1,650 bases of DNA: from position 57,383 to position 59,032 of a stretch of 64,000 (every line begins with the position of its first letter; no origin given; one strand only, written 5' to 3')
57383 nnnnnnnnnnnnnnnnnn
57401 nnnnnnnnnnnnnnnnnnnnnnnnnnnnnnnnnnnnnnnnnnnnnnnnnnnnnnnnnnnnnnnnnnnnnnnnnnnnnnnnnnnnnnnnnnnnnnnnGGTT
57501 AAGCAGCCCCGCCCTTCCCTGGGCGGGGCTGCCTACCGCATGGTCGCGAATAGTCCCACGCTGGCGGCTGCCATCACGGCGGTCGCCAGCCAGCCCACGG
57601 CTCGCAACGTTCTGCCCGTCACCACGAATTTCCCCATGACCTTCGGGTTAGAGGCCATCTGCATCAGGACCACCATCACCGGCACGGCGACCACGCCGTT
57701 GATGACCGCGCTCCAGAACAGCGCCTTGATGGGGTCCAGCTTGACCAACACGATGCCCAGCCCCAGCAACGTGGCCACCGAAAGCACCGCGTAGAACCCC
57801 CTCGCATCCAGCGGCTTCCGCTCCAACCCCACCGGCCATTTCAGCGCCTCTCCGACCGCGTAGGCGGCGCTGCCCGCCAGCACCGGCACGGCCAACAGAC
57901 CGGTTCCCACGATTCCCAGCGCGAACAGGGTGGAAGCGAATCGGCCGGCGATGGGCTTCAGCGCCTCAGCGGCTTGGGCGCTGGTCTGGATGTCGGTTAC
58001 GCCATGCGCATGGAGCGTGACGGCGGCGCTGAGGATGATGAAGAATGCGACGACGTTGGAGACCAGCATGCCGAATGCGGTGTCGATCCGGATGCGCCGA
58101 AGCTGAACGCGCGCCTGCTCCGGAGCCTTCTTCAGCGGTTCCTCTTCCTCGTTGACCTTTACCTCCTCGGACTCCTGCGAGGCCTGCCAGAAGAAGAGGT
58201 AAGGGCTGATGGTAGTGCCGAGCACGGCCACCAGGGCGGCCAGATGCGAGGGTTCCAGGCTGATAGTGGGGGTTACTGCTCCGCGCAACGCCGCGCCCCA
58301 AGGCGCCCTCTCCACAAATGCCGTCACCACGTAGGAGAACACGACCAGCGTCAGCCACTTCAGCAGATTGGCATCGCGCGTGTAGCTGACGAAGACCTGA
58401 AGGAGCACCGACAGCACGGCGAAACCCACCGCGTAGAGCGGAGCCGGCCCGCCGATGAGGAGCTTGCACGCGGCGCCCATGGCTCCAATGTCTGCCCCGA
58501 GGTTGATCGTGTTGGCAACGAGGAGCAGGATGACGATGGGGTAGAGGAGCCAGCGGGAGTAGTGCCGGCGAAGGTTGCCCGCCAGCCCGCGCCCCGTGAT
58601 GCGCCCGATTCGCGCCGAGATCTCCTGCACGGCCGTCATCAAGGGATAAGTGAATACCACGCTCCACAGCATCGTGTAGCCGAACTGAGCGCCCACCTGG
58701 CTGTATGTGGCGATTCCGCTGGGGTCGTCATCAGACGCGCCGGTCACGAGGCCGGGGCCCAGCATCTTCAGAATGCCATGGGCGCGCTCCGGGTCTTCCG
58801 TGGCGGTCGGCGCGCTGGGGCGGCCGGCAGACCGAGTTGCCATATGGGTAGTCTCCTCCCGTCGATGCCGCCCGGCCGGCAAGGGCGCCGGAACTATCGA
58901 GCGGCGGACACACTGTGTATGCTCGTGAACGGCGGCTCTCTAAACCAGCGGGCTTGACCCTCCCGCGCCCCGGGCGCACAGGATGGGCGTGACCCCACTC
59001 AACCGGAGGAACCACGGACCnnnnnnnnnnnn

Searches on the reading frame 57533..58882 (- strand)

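Call 13: search_protein_families(library=pfam, proteins=[window:57533-58882:-], max_evalue=0.001)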
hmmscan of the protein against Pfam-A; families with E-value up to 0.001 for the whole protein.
window:57533-58882:- (449 aa): 1 family
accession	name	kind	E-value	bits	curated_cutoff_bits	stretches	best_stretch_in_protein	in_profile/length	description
PF01566.24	Nramp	-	3.2e-90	303.2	29.8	1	57-422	1-356/357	Natural resistance-associated macrophage protein-like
